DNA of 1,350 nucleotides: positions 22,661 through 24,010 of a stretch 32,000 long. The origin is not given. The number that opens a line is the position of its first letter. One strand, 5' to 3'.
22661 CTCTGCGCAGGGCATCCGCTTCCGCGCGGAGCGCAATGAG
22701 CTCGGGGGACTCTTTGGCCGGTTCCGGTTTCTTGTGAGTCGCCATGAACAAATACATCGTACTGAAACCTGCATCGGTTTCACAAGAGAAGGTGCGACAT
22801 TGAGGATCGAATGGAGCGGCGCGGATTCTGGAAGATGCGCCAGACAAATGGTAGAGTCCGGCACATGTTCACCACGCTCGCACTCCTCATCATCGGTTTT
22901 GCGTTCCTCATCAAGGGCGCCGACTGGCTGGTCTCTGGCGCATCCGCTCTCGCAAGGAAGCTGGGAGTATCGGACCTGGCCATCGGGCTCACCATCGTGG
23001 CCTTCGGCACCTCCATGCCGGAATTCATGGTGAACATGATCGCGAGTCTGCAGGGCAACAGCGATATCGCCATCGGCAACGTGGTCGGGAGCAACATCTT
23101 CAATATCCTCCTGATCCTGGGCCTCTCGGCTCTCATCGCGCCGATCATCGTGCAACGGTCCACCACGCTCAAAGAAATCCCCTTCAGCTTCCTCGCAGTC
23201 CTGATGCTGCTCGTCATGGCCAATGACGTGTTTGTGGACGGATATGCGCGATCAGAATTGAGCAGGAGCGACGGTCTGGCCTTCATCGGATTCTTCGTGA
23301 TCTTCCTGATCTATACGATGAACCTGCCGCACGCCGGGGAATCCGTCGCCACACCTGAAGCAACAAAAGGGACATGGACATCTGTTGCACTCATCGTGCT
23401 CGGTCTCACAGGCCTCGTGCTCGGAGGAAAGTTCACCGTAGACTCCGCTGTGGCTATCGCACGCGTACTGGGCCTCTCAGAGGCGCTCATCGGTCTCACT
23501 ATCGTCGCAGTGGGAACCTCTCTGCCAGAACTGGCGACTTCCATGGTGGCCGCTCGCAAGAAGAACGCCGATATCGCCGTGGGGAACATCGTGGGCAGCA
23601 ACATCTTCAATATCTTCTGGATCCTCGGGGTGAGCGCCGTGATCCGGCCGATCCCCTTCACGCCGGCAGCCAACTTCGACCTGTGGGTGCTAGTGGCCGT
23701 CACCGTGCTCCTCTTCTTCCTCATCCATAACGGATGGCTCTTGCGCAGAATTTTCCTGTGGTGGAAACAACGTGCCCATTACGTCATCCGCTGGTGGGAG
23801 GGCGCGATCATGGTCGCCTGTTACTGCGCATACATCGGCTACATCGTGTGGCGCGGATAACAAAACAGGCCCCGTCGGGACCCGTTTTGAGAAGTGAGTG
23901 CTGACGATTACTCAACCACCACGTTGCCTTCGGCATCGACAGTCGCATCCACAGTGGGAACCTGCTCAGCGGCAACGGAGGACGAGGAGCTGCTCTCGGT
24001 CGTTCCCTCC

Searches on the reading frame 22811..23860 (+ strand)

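Call 61: search_protein_families(library=pfam, proteins=[window:22811-23860:+], max_evalue=0.001)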
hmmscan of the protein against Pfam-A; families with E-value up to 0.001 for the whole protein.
window:22811-23860:+ (349 aa): 1 family
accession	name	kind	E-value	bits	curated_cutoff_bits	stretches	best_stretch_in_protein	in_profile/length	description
PF01699.29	Na_Ca_ex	-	4.1e-72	241.5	24.9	2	23-169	3-149/151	Sodium/calcium exchanger protein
